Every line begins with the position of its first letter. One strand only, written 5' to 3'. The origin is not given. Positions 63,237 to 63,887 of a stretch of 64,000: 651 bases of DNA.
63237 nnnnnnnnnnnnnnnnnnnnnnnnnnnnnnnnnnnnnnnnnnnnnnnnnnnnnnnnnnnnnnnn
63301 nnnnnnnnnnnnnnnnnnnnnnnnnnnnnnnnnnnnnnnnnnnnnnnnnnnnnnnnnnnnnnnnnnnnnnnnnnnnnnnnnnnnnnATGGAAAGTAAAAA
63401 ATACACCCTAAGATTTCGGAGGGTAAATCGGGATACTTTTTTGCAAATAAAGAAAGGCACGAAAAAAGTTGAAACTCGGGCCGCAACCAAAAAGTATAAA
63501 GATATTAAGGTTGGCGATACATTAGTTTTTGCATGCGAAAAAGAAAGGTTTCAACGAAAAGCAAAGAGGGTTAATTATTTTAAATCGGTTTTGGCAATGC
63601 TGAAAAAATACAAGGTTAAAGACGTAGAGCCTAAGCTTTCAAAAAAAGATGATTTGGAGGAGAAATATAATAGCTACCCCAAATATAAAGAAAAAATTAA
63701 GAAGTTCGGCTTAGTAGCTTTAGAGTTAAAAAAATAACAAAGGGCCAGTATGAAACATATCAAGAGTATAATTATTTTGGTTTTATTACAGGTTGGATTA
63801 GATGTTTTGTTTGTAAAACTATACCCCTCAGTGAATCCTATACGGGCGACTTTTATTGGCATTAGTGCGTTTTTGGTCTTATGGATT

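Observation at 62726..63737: Translationally coupled SET-domain + ASCH-domain gene pair inside a defence island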

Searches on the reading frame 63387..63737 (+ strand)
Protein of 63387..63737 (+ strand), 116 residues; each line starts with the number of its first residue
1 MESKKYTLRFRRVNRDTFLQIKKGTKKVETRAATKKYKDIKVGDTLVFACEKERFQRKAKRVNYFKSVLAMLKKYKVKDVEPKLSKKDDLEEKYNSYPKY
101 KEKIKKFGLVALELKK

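Call 7: search_protein_families(library=pfam, proteins=[window:63387-63737:+], max_evalue=0.01)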
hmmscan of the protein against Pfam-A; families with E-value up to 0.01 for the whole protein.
window:63387-63737:+ (116 aa): 1 family
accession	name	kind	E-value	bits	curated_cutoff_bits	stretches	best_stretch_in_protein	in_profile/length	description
PF04266.20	ASCH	-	0.0023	19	21.2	1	18-115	8-100/103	ASCH domain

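Call 8: search_protein_families(library=ncbifam, proteins=[window:63387-63737:+], max_evalue=0.01)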
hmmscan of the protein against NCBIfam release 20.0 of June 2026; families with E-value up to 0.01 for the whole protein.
window:63387-63737:+ (116 aa): 0 families

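Call 10: find_encoding_contigs(protein=window:63387-63737:+, flank=10000)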
Protein window:63387-63737:+ (116 aa): 1 contig read that carries it; 1 place shown.
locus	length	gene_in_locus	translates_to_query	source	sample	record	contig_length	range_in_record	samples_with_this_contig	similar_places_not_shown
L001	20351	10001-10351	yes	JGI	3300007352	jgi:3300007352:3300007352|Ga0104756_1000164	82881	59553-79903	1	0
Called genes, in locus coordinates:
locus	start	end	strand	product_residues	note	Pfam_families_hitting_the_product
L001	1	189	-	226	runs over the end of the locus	-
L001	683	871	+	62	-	PF08279:HTH_11 (faint), PF12728:HTH_17, PF00376:MerR (weak)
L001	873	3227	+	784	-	PF04313:HSDR_N (weak), PF13588:HSDR_N_2 (weak), PF00270:DEAD, PF04851:ResIII, PF18766:SWI2_SNF2, PF00271:Helicase_C (weak), PF08463:EcoEI_R_C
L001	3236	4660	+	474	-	PF12161:HsdM_N, PF02384:N6_Mtase, PF01170:UPF0020 (weak), PF07669:Eco57I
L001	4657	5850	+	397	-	PF01420:Methylase_S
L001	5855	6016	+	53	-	-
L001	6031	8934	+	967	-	-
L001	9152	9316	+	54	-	-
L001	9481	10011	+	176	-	PF00856:SET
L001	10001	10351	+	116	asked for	-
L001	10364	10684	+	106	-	-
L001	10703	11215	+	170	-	PF00293:NUDIX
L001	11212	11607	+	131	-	-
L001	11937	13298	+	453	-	PF07549:Sec_GG (weak), PF21760:SecD_1st, PF22599:SecDF_P1_head, PF02355:SecD_SecF_C, PF03176:MMPL (weak)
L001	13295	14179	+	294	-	PF07549:Sec_GG (weak), PF02355:SecD_SecF_C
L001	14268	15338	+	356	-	PF04545:Sigma70_r4, PF05066:HARE-HTH (faint)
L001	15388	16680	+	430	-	PF26449:DUF8128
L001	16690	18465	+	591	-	PF10412:TrwB_AAD_bind, PF25199:nSTAND_NTPase5 (faint), PF12696:TraG-D_C (weak)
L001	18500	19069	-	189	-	PF08207:EFP_N, PF01132:EFP, PF09285:Elong-fact-P_C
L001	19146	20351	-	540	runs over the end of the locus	PF01551:Peptidase_M23, PF00932:LTD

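Call 11: find_homologous_proteins(query=window:63387-63737:+)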
Query window:63387-63737:+ (116 aa): 90 proteins with E <= 0.001 among 107 candidates.
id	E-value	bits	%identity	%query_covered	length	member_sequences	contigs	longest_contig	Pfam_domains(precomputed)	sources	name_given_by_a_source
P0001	1.0e-63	230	100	100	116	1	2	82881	-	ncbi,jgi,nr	ncbi:hypothetical protein C4553_00265 [Candidatus Parcubacteria bacterium]|nr:MAG: hypothetical prot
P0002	6.2e-36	141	63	98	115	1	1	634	-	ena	-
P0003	6.6e-36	141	58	95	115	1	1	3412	-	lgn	-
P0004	7.3e-36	141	64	97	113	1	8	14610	-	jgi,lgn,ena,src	-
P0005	9.0e-36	140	59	96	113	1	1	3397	-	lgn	-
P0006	1.0e-35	140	60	95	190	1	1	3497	-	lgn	-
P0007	1.8e-34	136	61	97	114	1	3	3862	-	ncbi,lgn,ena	ncbi:MAG: ASCH domain-containing protein [Patescibacteria group bacterium]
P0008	2.2e-34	136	62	97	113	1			-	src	-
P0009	2.9e-34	136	59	95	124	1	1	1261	PF04266.21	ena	-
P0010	3.8e-34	135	61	96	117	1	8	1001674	PF04266.21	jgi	jgi:ASC-1-like (ASCH) protein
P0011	8.0e-34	134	61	98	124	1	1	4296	-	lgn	-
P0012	1.6e-33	133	63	97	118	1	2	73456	PF04266.21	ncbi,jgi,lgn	jgi:ASC-1-like (ASCH) protein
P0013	2.4e-33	133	57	93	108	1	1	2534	-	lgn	-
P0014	4.8e-33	132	58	96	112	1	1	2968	PF04266.21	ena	-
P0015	4.9e-33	132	59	97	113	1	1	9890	PF04266.21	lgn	-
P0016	1.0e-32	131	55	99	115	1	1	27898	PF04266.21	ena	-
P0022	2.7e-32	129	58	96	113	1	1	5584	PF04266.21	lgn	-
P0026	4.5e-32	129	54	97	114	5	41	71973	PF04266.21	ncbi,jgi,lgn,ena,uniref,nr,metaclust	ncbi:MAG: hypothetical protein AUJ32_02565 [Parcubacteria group bacterium CG1_02_40_82]|uniref:ASCH 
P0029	7.3e-32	128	58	99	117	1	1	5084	PF04266.21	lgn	-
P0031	9.7e-32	127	55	97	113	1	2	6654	PF04266.21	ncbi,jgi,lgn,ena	-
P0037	7.8e-31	125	56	97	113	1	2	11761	PF04266.21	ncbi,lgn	-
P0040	1.0e-30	124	55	96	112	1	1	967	PF04266.21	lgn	-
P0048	1.4e-29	121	55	96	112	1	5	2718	PF04266.21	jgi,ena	-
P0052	2.5e-29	120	53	93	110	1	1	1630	PF04266.21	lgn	-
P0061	4.1e-28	116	54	97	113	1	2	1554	PF04266.21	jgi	jgi:ASC-1-like (ASCH) protein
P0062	7.3e-28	115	51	97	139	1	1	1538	PF04266.21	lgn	-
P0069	9.2e-27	111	55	93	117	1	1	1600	PF04266.21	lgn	-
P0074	1.0e-25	108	49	98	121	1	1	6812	PF04266.21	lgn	-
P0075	1.2e-25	108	48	100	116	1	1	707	PF04266.21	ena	-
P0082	6.0e-24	102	47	99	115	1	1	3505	PF04266.21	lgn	-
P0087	1.0e-22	98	48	95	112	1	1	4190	PF04266.21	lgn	-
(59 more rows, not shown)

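Call 17: find_related_loci(query=A1, collection=genome_contigs, flank=6000)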
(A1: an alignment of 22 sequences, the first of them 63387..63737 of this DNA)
Query A1 (116 aa) in genome_contigs; peptide patterns used: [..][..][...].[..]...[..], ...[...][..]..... (x = any residue, [..] = any of these).
252 stretches matched a pattern; 131 encode a relative of the query (tblastn E <= 1e-3); the best 80 are kept; 80 distinct loci.
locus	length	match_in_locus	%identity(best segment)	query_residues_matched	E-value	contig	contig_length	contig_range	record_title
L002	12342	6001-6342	56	1-114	1e-39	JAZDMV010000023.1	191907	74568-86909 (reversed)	MAG: bacterium isolate MEGAHIT-group-0.677 k141_13355337, whole genome shotgun sequence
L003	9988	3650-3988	63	3-115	3e-39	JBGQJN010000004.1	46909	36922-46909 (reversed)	MAG: Candidatus Paceibacteria bacterium isolate OBJ2_061818_070_22 k141_1262871_length_46909_cov_9.0000, whole genome sh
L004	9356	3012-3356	50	1-115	1e-38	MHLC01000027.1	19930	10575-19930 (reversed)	MAG: Candidatus Liptonbacteria bacterium RIFCSPLOWO2_01_FULL_56_20 rifcsplowo2_01_scaffold_5918, whole genome shotgun se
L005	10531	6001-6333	57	5-115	1e-38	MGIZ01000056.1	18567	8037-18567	MAG: Candidatus Yanofskybacteria bacterium RIFCSPHIGHO2_01_FULL_39_8b rifcsphigho2_01_scaffold_7290, whole genome shotgu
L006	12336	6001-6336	56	4-115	2e-38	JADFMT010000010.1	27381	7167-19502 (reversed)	MAG: Patescibacteria group bacterium isolate B5T1B11 B5T1B11_NODE251, whole genome shotgun sequence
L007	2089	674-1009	57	4-115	5e-38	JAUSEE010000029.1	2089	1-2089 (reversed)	MAG: Candidatus Buchananbacteria bacterium isolate E14_maxbin.167 E14_k141_1499544, whole genome shotgun sequence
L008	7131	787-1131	56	1-115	1e-37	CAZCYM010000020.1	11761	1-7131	MAG TPA_asm: uncultured Candidatus Saccharibacteria bacterium isolate binchicken_co38_519 genome assembly, contig: NODE_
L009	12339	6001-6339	54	3-115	2e-37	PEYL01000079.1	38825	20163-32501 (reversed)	MAG: Candidatus Portnoybacteria bacterium CG08_land_8_20_14_0_20_40_83 CG08_land_8_20_14_0.20_scaffold_674_c, whole geno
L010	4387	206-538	57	5-115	1e-37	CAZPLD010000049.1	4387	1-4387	MAG TPA_asm: uncultured Candidatus Saccharibacteria bacterium isolate binchicken_co227_99 genome assembly, contig: NODE_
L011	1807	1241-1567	58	6-114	6e-37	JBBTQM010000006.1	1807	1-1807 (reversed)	MAG: Patescibacteria group bacterium isolate H43-bin055_1 H43_bin055_1_000000000006, whole genome shotgun sequence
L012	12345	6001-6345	54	1-115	2e-36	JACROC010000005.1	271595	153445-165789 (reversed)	MAG: Candidatus Harrisonbacteria bacterium isolate NC_groundwater_1951_Pr3_S-0.2um_42_5 scaffold_324828, whole genome sh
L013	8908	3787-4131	52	1-115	7e-36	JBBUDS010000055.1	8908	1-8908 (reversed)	MAG: Patescibacteria group bacterium isolate H41-bin092_1 H41_bin092_1_000000000055, whole genome shotgun sequence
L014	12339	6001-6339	52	1-115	1e-35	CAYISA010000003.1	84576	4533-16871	MAG TPA_asm: uncultured Candidatus Saccharibacteria bacterium isolate ERP119705_co3_270 genome assembly, contig: NODE_16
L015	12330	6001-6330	53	5-114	4e-35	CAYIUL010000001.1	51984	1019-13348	MAG TPA_asm: uncultured Candidatus Saccharibacteria bacterium isolate ERP119705_co5_417 genome assembly, contig: NODE_57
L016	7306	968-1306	53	2-114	1e-34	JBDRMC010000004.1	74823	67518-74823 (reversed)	MAG: Patescibacteria group bacterium isolate MEGAHIT-group-1.814 k141_4574430, whole genome shotgun sequence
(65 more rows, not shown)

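Call 33: search_solved_structures(query=A1, max_evalue=1, show_alignments=2)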
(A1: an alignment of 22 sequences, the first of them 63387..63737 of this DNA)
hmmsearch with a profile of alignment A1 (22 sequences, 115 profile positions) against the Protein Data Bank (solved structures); distinct sequences matched with E-value up to 1: 4.
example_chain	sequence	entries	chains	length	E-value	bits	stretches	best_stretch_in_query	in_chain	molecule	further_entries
2z0t_A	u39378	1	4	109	1.4e-14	57.5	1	16-114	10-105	Putative uncharacterized protein PH0355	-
1s04_A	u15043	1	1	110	1.2e-13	54.6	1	15-114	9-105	hypothetical protein PF0455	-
1xne_A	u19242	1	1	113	9.2e-10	42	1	16-114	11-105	hypothetical protein PF0469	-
8jxg_D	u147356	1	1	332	0.083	16.4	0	86-109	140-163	rat RAP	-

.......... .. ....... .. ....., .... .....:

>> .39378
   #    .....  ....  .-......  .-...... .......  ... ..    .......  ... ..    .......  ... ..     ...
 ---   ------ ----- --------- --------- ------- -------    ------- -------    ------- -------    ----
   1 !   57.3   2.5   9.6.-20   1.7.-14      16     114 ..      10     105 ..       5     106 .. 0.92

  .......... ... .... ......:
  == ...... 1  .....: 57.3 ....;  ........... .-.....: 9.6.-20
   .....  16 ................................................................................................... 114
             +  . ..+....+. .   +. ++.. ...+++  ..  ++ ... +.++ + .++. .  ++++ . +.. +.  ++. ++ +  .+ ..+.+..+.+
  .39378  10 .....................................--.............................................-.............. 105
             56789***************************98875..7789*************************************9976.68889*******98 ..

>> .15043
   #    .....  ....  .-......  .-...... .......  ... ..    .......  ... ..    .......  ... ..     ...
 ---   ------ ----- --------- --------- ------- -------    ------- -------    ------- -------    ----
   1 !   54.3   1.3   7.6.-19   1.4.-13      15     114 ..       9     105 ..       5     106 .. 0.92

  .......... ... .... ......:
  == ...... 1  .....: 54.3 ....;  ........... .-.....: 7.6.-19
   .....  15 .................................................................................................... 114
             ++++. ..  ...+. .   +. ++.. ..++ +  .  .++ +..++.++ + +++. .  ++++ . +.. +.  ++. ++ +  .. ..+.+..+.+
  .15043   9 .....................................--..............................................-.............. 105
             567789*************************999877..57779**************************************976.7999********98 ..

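Call 35: search_protein_families(library=pfam, proteins=[L001:10364-10684:+, L001:11212-11607:+, L001:5855-6016:+], max_evalue=0.05)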
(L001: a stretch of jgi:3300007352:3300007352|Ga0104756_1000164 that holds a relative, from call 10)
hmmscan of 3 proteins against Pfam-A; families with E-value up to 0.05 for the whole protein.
L001:10364-10684:+ (106 aa): 0 families

L001:11212-11607:+ (131 aa): 0 families

L001:5855-6016:+ (53 aa): 0 families

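Call 36: search_protein_families(library=padloc, proteins=[window:63387-63737:+, L001:10703-11215:+], max_evalue=0.01)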
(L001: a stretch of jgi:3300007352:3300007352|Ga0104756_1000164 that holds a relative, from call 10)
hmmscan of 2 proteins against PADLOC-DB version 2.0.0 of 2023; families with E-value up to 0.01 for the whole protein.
window:63387-63737:+ (116 aa): 1 family
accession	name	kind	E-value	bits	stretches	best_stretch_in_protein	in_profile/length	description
PDLC00203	HamC2|HamC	-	0.0025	16.4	1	51-105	10-60/99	DUF3223 domain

L001:10703-11215:+ (170 aa): 1 family
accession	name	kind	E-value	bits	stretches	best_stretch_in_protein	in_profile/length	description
PDLC04899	PDC-S07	-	2.7e-07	28.3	1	80-153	48-117/135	-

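Call 57: find_encoding_contigs(protein=P0004, flank=6000, max_places=3)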
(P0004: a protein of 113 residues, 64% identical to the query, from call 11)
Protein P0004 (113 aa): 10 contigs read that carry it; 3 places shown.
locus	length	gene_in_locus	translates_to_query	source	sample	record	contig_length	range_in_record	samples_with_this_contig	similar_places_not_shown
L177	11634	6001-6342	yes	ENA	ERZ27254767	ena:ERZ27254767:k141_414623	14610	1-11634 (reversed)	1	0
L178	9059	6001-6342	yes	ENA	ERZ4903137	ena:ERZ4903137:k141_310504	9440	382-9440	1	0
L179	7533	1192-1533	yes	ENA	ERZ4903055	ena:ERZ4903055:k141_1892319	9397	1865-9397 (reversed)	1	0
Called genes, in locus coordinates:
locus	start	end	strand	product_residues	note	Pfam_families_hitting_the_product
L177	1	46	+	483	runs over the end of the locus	-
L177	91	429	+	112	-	PF02482:Ribosomal_S30AE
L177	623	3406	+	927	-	PF07517:SecA_DEAD, PF01043:SecA_PP_bind, PF21090:P-loop_SecA, PF07516:SecA_SW, PF02810:SEC-C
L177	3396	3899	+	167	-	-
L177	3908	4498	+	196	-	PF13328:HD_4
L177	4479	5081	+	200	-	PF00565:SNase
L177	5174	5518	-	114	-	-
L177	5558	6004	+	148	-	PF01467:CTP_transf_like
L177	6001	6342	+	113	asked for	-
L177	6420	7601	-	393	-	PF01435:Peptidase_M48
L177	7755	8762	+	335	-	-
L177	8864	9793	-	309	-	PF00551:Formyl_trans_N, PF02911:Formyl_trans_C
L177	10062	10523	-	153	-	PF01327:Pep_deformylase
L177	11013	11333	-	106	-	-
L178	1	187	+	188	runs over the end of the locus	?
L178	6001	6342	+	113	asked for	-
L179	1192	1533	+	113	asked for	-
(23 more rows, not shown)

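Call 75: predict_structure(alignment_id=A1)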
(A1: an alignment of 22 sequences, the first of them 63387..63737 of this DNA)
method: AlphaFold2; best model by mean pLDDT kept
length: 116 residues; sequences in the alignment: 22
mean_pLDDT: 90.0   pTM: 0.78
mean pLDDT of the five models: 90.0, 89.1, 89.0, 88.9, 87.6
residues with pLDDT >= 90: 72; 70-90: 43; 50-70: 1; < 50: 0
segments of 3 or more residues with pLDDT < 50: none
pLDDT, mean of each block of 10 residues (from residue 1): 87 91 93 91 95 94 92 91 85 81 90 90
secondary structure, 60 per line:
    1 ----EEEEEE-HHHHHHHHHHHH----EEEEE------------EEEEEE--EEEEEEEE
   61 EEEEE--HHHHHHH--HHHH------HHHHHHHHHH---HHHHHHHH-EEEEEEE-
elements in order: E5-10 H12-23 E28-32 E45-50 E53-65 H68-74 H77-80 H87-96 H100-107 E109-115

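Call 81: fold_search(model_id=the predicted structure, library=pdb)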
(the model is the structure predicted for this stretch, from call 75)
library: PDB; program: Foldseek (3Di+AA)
matches with E <= 10: 156; with E <= 0.001: 5
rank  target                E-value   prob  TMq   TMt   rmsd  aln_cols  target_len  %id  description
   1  2z0t_A                2.5e-08  1.00  0.80  0.85   2.0       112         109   28  Crystal structure of hypothetical protein PH0355 (released 2007-11-13)
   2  2z0t_B                8.4e-08  1.00  0.77  0.82   2.4       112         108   28  Crystal structure of hypothetical protein PH0355 (released 2007-11-13)
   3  1s04_MODEL_1_A        3.2e-05  1.00  0.73  0.76   2.7       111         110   25  Solution NMR Structure of Protein PF0455 from Pyrococcus furiosus. Northeast Structural Genomics Consortium Ta (released 2005-01-04)
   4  1xne_MODEL_1_A        1.5e-04  1.00  0.75  0.76   2.9       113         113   26  Solution Structure of Pyrococcus furiosus Protein PF0470: The Northeast Structural Genomics Consortium Target  (released 2004-12-14)
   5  3iuw_B                3.0e-04  1.00  0.53  0.75   4.7       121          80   12  Crystal structure of Activating signal cointegrator (NP_814290.1) from ENTEROCOCCUS FAECALIS V583 at 1.58 A resolution (released 2009-09-15)
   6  3iuw_A                1.2e-03  1.00  0.52  0.75   4.1       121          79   12  Crystal structure of Activating signal cointegrator (NP_814290.1) from ENTEROCOCCUS FAECALIS V583 at 1.58 A resolution (released 2009-09-15)
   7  2kku_MODEL_1_A        2.7e-03  1.00  0.59  0.51   4.5       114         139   25  Solution structure of protein af2351 from Archaeoglobus fulgidus. Northeast Structural Genomics Consortium tar (released 2009-07-14)
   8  2ar1                  7.7e-02  0.69  0.44  0.34   8.4       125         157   14  Structure of Hypothetical protein from Leishmania major (released 2005-08-30)
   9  2p5d                  2.1e-01  0.54  0.43  0.36   6.1       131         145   17  Crystal structure of MJECL36 from Methanocaldococcus jannaschii DSM 2661 (released 2007-09-18)
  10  1t62_B                3.5e-01  0.69  0.57  0.42   4.1       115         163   13  Crystal structure of protein EF3133 from Enterococcus faecalis V583, Pfam DUF984 (released 2004-06-22)
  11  2yu6_MODEL_1_A        8.3e-01  0.10  0.32  0.28   6.1       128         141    9  Solution structure of the YTH domain in YTH domain-containing protein 2 (released 2007-10-09)
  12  5eip_A                8.9e-01  0.12  0.35  0.32   6.7       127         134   12  apo-structure of YTH domain of SpMmi1 (released 2016-01-27)
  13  6z1p_Az               9.5e-01  0.09  0.24  0.14  11.4        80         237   12  Structure of the mitochondrial ribosome from Tetrahymena thermophila (released 2020-06-24)
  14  3eop_A                1.2e+00  0.06  0.27  0.20   9.0       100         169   15  Crystal Structure of the DUF55 domain of human thymocyte nuclear protein 1 (released 2009-09-29)
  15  5j3e_B                1.3e+00  0.04  0.21  0.15   8.0        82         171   17  Crystal Structure of Human THYN1 protein in complex with 5-methylcytosine containing DNA (released 2016-04-20)
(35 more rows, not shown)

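Call 84: find_related_loci(query=A1, collection=viral_contigs, flank=5000)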
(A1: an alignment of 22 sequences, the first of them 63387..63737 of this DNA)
Query A1 (116 aa) in viral_contigs; peptide patterns used: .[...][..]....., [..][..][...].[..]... (x = any residue, [..] = any of these).
87 stretches matched a pattern, but none encodes a relative of the query by tblastn (E <= 1e-3).
